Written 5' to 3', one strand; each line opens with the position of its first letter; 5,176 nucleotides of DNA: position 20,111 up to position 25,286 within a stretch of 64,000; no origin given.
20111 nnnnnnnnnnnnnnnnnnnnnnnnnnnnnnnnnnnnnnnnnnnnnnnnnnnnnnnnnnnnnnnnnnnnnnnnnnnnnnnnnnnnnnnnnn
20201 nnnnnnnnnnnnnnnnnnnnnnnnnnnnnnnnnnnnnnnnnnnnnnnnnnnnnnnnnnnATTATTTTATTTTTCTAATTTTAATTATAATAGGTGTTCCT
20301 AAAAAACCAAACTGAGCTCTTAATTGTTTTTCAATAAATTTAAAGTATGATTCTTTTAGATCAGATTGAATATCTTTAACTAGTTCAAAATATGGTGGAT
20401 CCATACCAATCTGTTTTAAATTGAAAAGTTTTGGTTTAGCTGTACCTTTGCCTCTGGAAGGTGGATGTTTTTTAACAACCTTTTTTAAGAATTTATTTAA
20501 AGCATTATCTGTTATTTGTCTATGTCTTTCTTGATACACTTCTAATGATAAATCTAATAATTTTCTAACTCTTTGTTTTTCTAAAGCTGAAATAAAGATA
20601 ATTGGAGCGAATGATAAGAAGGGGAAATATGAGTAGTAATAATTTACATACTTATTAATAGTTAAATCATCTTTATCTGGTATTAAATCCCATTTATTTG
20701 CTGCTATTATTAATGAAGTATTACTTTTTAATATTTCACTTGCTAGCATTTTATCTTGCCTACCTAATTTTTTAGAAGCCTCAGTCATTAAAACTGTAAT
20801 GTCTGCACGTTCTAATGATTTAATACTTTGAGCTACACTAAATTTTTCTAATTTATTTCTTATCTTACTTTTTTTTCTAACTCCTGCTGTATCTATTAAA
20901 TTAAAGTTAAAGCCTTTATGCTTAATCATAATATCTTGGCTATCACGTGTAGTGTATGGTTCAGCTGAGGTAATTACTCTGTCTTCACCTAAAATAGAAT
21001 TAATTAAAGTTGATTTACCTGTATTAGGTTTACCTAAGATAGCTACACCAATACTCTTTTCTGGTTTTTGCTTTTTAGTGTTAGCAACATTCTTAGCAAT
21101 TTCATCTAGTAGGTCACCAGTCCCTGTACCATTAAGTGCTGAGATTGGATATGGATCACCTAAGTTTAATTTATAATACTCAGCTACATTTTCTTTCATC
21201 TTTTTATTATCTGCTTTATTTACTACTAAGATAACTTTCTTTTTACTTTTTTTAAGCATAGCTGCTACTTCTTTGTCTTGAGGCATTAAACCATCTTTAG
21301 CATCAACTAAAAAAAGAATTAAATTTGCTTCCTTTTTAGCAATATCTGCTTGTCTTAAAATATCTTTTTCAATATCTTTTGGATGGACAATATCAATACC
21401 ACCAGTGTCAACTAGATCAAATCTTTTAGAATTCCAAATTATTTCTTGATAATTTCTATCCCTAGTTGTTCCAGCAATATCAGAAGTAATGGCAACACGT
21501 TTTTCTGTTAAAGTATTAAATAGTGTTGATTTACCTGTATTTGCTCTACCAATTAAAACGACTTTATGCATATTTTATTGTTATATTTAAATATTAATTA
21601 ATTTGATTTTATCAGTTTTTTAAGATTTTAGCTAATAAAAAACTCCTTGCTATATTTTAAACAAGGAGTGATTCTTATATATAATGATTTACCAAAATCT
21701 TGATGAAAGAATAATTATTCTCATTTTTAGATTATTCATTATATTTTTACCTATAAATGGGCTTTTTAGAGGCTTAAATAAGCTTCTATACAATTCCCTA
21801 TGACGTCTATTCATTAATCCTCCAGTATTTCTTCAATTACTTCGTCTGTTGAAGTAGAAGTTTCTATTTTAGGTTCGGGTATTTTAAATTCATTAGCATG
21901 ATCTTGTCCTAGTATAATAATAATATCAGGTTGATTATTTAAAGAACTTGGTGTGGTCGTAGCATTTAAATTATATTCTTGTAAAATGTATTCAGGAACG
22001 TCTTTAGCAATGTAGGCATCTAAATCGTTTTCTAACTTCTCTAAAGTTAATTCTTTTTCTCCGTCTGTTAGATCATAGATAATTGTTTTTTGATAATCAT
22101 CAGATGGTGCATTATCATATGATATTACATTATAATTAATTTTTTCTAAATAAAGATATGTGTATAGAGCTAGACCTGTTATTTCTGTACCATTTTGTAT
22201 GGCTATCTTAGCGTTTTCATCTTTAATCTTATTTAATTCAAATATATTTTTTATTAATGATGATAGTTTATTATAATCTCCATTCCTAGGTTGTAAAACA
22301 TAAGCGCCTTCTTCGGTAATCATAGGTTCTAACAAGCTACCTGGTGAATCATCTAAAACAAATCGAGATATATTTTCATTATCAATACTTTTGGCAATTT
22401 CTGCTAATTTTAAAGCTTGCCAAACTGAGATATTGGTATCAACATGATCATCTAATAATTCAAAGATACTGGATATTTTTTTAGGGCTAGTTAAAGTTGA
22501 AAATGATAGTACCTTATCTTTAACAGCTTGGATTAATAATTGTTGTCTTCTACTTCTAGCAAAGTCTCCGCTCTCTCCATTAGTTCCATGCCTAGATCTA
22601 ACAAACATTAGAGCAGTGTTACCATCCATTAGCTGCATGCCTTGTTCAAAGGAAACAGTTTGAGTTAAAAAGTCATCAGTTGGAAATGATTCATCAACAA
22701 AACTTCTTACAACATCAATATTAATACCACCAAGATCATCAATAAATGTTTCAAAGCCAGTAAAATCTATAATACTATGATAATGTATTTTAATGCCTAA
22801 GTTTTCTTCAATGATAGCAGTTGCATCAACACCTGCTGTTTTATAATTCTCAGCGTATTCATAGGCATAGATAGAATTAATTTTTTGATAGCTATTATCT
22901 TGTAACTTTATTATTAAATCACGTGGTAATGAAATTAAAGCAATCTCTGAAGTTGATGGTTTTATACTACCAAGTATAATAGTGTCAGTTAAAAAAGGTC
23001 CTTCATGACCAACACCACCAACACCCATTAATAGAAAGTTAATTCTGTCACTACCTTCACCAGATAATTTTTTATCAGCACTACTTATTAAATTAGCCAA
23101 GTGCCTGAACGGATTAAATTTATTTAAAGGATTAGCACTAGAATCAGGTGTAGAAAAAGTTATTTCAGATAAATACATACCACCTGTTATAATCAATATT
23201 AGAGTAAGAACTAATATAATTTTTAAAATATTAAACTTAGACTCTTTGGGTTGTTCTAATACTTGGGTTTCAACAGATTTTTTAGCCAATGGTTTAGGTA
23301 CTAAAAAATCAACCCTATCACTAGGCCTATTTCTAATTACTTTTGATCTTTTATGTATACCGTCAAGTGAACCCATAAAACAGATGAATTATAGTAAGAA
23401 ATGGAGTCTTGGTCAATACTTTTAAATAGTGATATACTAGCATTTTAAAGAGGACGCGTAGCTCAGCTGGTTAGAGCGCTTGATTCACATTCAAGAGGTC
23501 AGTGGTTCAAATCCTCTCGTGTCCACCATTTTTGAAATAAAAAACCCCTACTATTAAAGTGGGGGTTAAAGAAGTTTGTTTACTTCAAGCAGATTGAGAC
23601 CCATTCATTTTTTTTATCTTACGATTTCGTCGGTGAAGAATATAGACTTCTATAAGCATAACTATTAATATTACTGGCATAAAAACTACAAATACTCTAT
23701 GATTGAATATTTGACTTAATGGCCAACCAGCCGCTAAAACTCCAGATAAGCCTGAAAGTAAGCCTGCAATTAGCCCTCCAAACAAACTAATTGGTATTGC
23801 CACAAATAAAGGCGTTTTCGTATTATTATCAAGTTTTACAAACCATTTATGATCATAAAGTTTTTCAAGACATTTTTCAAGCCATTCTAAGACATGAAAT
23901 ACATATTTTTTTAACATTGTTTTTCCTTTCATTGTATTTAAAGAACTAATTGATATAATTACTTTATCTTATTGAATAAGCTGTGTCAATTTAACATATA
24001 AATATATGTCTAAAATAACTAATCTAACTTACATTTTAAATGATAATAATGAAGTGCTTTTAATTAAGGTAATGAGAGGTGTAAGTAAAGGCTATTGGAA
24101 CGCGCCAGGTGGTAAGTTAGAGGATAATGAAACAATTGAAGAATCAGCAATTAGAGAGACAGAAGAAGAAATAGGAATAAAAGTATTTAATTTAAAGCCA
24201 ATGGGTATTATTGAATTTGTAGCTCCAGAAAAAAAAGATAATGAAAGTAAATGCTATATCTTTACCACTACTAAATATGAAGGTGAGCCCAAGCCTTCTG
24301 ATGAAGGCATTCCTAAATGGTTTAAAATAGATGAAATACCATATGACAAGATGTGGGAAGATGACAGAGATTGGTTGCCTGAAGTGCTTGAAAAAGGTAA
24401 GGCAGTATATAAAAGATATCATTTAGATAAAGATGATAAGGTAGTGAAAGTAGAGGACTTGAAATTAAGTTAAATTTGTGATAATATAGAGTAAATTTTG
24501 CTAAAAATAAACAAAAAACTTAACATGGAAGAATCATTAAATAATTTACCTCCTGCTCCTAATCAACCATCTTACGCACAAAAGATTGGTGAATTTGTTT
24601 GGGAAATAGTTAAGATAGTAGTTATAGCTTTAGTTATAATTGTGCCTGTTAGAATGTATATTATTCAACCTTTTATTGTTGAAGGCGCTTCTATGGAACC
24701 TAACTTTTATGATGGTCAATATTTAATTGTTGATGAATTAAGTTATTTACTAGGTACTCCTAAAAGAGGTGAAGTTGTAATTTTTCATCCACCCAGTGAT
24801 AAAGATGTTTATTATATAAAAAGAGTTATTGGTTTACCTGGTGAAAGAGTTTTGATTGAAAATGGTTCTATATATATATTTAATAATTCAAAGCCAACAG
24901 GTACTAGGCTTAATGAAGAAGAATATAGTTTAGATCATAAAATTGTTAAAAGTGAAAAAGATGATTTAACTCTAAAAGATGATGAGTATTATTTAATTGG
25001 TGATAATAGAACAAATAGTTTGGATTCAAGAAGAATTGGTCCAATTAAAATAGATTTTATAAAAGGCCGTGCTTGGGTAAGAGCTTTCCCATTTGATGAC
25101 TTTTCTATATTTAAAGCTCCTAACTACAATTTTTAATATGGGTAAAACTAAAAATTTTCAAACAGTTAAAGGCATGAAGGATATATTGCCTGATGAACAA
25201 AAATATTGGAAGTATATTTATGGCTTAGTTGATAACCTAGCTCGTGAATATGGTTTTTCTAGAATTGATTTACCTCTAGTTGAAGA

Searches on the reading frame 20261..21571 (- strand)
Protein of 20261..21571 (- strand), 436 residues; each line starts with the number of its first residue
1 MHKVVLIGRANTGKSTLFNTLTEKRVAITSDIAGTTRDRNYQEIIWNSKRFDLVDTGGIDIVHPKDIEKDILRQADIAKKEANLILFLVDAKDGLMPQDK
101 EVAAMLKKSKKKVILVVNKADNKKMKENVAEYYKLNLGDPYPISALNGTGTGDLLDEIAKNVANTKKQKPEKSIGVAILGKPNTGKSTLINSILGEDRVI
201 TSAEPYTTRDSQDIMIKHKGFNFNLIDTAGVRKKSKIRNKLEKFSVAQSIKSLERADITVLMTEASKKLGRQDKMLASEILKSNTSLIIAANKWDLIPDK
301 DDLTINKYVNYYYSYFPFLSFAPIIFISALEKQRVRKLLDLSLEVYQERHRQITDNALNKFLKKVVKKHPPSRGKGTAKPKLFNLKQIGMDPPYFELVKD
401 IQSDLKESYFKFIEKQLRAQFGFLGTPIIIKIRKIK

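Call 39: search_protein_families(library=pfam, proteins=[window:20261-21571:-], max_evalue=0.001)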
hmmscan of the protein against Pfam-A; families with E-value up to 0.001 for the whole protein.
window:20261-21571:- (436 aa): 20 families
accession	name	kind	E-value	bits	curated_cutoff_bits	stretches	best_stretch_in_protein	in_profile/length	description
PF01926.29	MMR_HSR1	-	1.1e-53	180.6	21.9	2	3-119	1-113/113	50S ribosome-binding GTPase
PF02421.24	FeoB_N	-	1.4e-25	90.1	27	2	3-157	2-155/156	Ferrous iron transport protein B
PF00009.33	GTP_EFTU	-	6e-25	88.4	26.5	2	13-162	40-186/188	Elongation factor Tu GTP binding domain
PF04548.22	AIG1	-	1.1e-16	61.2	27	2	3-122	2-128/212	AIG1 family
PF14714.11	KH_dom-like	-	2.5e-16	60.2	27.3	1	353-433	2-81/81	KH-domain-like of EngA bacterial GTPase enzymes, C-terminal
PF00350.29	Dynamin_N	-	7.7e-16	59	27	1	176-209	1-34/168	Dynamin family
PF00071.28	Ras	-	7.8e-10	39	21.6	1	3-161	1-159/162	Ras family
PF03193.22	RsgA_GTPase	-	1.1e-09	38.7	30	1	104-233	47-170/174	RsgA GTPase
PF00025.27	Arf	-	1.1e-09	38.5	22.3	2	168-307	9-138/174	ADP-ribosylation factor family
PF09439.16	SRPRB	-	1.3e-07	31.6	25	0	3-91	5-82/178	Signal recognition particle receptor beta subunit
PF08477.19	Roc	-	2.4e-07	31.4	27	0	3-121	1-119/119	Ras of Complex, Roc, domain of DAPkinase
PF00005.33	ABC_tran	-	9.8e-06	26.6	25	0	176-225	14-63/137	ABC transporter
PF19263.5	DUF5906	-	4.4e-05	24.5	27.6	0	179-231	2-57/114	Family of unknown function (DUF5906)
PF10662.15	PduV-EutP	-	0.00012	22.4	21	0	1-156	1-139/143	Ethanolamine utilisation - propanediol utilisation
PF25683.1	URGCP_GTPase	-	0.00012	21.4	55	0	157-200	174-216/396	URGCP-like GTPase domain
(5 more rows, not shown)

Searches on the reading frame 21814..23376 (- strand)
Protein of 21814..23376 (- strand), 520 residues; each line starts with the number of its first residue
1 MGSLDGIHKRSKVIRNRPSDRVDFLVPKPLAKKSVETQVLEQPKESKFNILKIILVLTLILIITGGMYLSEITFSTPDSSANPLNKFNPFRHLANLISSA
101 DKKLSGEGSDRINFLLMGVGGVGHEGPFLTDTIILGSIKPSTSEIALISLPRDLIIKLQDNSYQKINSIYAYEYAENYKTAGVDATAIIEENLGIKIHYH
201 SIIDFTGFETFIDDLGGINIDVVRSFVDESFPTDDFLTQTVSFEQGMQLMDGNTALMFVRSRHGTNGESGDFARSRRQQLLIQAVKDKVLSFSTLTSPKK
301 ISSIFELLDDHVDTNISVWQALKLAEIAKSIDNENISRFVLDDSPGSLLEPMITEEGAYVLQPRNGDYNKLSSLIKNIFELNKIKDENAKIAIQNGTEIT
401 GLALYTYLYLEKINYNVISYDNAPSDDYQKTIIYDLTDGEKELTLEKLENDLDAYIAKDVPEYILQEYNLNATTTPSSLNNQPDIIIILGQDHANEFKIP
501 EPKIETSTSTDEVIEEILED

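Call 39: search_protein_families(library=pfam, proteins=[window:21814-23376:-], max_evalue=0.001)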
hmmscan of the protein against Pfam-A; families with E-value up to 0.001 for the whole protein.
window:21814-23376:- (520 aa): 2 families
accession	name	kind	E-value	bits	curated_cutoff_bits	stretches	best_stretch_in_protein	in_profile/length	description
PF03816.19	LytR_cpsA_psr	-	2.4e-33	115.8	24.6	1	130-289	2-148/150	LytR_cpsA_psr family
PF13399.11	LytR_C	-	6.6e-07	30.6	22.2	1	389-492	2-85/86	LytR cell envelope-related transcriptional attenuator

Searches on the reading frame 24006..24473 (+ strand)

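Call 3: search_protein_families(library=pfam, proteins=[window:24006-24473:+], max_evalue=0.1)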
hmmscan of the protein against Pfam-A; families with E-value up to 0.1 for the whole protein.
window:24006-24473:+ (155 aa): 2 families
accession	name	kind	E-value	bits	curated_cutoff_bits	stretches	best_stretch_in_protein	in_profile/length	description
PF00293.34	NUDIX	-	4.6e-20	72.4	21.1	1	9-126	9-133/134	NUDIX domain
PF14815.12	NUDIX_4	-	6e-05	23.3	35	1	9-72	4-64/113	NUDIX domain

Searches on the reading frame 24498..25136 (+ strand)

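Call 3: search_protein_families(library=pfam, proteins=[window:24498-25136:+], max_evalue=0.1)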
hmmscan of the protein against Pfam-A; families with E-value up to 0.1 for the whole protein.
window:24498-25136:+ (212 aa): 2 families
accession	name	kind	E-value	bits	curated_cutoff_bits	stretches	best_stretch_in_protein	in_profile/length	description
PF10502.14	Peptidase_S26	-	8.6e-43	146.6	22.9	1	35-195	2-166/168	Signal peptidase, peptidase S26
PF00717.28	Peptidase_S24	-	0.0011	19.1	23.3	1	61-112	40-84/116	Peptidase S24-like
